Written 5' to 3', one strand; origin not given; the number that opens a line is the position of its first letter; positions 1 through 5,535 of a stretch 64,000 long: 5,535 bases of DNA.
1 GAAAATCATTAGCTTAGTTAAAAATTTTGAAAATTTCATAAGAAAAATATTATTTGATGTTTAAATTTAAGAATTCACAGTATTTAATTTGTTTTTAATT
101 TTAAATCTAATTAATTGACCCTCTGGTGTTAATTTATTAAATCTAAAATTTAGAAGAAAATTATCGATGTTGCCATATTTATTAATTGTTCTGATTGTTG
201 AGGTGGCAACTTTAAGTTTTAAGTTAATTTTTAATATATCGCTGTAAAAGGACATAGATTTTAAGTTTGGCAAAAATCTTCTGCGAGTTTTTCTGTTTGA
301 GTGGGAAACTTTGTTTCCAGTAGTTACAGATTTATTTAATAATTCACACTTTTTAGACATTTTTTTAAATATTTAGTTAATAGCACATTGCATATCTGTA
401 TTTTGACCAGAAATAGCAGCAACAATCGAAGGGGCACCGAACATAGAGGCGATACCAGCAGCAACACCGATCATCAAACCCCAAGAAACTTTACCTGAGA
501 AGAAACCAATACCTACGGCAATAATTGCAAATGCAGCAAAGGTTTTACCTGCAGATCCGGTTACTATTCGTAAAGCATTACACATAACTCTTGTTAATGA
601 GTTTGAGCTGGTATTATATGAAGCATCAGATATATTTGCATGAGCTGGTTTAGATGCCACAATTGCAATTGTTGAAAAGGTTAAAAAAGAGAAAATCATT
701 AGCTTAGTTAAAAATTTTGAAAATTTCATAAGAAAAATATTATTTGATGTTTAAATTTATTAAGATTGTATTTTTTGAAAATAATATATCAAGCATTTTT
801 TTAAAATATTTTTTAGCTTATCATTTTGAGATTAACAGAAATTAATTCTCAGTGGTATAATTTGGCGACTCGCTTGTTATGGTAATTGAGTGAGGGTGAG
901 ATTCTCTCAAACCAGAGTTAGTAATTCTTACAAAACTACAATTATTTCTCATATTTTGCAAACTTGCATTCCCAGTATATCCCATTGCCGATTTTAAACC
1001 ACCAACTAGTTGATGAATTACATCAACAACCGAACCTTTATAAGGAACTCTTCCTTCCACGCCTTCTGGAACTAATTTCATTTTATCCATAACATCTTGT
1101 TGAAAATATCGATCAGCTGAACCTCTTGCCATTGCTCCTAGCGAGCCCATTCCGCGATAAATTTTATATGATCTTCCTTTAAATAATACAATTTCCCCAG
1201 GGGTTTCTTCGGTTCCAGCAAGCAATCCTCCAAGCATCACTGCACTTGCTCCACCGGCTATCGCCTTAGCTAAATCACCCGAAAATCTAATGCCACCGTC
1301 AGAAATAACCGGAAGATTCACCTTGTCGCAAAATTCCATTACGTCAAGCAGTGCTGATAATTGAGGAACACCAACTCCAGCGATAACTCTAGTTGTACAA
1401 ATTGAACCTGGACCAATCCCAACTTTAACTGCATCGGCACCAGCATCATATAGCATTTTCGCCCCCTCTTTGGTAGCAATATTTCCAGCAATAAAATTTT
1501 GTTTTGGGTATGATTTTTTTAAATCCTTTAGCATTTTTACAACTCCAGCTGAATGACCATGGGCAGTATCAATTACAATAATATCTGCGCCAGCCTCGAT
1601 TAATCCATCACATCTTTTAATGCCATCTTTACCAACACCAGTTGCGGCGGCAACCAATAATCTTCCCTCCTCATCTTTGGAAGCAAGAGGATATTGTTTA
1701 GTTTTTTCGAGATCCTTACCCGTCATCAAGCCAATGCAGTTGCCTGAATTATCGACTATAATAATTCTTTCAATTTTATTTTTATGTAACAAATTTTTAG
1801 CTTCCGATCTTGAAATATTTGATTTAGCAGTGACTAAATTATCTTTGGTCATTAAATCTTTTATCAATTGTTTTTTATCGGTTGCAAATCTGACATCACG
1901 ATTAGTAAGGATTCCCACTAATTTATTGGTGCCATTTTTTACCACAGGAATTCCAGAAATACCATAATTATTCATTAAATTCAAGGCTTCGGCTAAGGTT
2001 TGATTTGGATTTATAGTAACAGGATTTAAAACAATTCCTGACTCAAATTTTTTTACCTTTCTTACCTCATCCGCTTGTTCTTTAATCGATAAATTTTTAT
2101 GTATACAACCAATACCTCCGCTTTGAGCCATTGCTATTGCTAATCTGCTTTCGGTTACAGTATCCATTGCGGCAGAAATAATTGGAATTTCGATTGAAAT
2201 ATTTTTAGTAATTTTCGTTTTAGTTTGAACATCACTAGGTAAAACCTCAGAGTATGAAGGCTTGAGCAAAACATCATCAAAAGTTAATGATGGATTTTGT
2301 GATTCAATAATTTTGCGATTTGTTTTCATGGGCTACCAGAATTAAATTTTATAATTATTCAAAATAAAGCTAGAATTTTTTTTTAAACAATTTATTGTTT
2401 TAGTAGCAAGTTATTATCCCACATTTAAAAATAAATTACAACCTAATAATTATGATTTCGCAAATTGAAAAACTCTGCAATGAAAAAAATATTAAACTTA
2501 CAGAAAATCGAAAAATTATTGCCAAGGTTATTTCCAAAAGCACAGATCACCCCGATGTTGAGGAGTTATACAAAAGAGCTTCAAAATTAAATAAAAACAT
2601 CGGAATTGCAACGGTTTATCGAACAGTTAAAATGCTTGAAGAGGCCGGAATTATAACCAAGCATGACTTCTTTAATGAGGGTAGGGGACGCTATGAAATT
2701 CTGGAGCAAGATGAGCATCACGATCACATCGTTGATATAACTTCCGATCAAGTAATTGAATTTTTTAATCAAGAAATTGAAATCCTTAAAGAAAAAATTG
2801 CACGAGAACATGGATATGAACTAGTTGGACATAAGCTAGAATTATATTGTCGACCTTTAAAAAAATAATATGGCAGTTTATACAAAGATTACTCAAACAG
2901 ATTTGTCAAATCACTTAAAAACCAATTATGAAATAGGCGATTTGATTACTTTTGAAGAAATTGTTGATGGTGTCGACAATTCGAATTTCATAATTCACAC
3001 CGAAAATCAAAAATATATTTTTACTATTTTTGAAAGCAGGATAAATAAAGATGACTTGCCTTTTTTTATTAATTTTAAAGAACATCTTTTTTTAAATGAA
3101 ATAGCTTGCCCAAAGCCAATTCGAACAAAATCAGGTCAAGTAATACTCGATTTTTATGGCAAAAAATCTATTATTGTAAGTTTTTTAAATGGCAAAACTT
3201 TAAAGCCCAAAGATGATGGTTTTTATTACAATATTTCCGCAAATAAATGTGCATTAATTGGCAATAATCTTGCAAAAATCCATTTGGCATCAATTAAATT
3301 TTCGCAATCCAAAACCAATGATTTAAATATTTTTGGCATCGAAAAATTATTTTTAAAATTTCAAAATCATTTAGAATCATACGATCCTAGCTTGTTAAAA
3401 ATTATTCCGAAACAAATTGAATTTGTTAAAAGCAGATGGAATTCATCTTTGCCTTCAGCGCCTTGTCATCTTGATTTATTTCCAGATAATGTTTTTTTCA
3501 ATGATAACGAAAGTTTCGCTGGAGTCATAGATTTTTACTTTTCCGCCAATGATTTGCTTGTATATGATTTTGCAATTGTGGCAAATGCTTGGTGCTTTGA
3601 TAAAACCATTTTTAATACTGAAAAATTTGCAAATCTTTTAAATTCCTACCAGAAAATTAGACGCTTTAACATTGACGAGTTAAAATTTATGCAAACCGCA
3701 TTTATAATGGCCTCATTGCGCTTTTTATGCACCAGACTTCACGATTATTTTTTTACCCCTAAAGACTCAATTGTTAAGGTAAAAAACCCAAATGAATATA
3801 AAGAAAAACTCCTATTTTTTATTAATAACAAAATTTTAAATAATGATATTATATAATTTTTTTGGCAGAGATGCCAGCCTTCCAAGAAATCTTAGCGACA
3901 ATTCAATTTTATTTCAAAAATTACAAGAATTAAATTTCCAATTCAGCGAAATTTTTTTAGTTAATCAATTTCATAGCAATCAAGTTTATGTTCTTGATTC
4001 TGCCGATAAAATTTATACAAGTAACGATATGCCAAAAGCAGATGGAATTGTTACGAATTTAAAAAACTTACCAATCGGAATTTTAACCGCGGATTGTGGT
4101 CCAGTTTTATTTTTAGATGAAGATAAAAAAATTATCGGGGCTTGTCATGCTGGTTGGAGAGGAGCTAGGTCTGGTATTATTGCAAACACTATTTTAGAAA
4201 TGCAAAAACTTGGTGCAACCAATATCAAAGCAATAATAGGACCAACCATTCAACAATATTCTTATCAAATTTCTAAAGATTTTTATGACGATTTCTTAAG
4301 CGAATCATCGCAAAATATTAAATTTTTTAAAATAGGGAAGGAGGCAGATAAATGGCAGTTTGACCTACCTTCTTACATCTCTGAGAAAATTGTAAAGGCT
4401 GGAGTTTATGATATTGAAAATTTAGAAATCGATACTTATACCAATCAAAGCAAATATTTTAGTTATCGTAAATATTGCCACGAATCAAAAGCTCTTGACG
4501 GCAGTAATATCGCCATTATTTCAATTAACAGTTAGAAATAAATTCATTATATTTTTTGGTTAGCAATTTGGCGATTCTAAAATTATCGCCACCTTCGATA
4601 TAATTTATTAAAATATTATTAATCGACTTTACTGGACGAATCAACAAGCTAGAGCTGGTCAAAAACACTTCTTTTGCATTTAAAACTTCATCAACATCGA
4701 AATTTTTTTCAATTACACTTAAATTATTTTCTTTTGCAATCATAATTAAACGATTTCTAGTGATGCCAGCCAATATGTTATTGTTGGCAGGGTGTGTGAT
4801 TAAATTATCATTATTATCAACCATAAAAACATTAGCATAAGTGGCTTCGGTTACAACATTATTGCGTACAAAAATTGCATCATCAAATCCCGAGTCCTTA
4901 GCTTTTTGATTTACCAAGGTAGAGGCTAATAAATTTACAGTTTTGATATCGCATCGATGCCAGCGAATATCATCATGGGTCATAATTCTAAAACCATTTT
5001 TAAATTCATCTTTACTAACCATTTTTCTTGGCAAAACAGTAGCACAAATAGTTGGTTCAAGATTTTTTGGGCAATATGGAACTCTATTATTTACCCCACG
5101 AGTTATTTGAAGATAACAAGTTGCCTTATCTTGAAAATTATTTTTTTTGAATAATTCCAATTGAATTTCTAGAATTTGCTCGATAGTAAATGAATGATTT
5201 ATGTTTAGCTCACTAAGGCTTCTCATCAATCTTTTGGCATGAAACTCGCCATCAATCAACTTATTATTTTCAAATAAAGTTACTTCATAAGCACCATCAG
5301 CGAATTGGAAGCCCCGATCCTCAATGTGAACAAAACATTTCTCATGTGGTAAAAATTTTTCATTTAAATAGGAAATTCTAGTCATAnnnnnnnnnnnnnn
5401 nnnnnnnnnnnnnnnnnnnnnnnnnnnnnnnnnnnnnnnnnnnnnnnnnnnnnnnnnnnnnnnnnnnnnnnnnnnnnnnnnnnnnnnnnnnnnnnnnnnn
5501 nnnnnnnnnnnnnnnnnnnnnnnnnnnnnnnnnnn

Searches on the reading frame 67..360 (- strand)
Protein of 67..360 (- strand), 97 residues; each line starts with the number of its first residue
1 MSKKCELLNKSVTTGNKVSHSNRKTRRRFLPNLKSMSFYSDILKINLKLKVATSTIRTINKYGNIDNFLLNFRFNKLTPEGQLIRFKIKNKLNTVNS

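Call 20: search_protein_families(library=pfam, max_evalue=0.000001, proteins=[window:67-360:-])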
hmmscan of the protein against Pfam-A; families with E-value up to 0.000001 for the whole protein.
window:67-360:- (97 aa): 1 family
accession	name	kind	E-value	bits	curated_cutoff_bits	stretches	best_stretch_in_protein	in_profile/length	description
PF00830.24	Ribosomal_L28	-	1.7e-21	76.4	27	1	3-61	1-59/60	Ribosomal L28 family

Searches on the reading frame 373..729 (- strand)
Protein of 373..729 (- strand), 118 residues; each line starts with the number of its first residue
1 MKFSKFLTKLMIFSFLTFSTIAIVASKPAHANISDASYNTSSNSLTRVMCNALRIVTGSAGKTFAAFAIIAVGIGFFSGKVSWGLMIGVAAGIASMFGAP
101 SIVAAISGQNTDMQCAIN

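Call 20: search_protein_families(library=pfam, max_evalue=0.000001, proteins=[window:373-729:-])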
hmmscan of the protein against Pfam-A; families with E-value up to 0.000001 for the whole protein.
window:373-729:- (118 aa): 1 family
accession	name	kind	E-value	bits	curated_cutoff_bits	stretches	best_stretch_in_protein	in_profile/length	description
PF04956.18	TrbC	-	1.1e-12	48.4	27.9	1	11-106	10-98/98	TrbC/VIRB2 pilin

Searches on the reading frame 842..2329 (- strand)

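Call 20: search_protein_families(library=pfam, max_evalue=0.000001, proteins=[window:842-2329:-])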
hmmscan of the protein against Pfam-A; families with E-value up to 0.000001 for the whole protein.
window:842-2329:- (495 aa): 4 families
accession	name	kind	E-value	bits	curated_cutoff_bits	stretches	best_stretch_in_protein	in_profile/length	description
PF00478.31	IMPDH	-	8.3e-158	525.3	25.6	1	14-480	1-345/345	IMP dehydrogenase / GMP reductase domain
PF00571.33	CBS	-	3.6e-22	78.9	24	1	102-148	8-53/57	CBS domain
PF03060.21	NMO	-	1.3e-09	38.3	28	0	39-141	3-101/331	Nitronate monooxygenase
PF01070.24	FMN_dh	-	2.3e-08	33.9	24.9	1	267-368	210-303/350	FMN-dependent dehydrogenase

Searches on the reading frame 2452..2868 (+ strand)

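Call 20: search_protein_families(library=pfam, max_evalue=0.000001, proteins=[window:2452-2868:+])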
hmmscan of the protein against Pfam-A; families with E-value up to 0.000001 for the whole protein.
window:2452-2868:+ (138 aa): 1 family
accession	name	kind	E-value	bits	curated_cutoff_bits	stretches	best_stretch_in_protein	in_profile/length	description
PF01475.25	FUR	-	5.9e-33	114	23.1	1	12-132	2-121/121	Ferric uptake regulator family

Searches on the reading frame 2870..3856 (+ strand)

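Call 20: search_protein_families(library=pfam, max_evalue=0.000001, proteins=[window:2870-3856:+])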
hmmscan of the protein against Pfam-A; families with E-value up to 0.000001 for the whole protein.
window:2870-3856:+ (328 aa): 1 family
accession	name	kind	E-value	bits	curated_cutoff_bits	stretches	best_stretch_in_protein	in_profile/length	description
PF01636.29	APH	-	1.5e-26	94.1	23.2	1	28-247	2-219/239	Phosphotransferase enzyme family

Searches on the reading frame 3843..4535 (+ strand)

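Call 20: search_protein_families(library=pfam, max_evalue=0.000001, proteins=[window:3843-4535:+])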
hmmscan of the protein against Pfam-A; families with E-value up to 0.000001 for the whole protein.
window:3843-4535:+ (230 aa): 1 family
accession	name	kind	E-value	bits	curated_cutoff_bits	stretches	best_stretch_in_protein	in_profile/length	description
PF02578.20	Cu-oxidase_4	-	5.6e-51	173.7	22.9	1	28-212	37-227/238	Multi-copper polyphenol oxidoreductase laccase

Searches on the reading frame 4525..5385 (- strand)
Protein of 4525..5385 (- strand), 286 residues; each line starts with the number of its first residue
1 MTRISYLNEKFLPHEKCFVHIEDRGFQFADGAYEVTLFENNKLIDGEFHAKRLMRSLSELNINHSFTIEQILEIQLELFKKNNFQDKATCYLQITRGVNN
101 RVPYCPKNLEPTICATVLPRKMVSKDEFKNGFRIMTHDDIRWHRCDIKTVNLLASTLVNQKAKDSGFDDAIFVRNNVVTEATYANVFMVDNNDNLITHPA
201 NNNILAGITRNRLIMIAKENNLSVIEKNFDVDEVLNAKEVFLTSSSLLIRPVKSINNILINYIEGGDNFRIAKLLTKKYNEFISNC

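Call 20: search_protein_families(library=pfam, max_evalue=0.000001, proteins=[window:4525-5385:-])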
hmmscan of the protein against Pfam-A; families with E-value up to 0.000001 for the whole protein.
window:4525-5385:- (286 aa): 1 family
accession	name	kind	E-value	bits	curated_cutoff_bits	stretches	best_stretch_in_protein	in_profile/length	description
PF01063.24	Aminotran_4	-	4.3e-46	158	28.5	1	31-255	1-223/223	Amino-transferase class IV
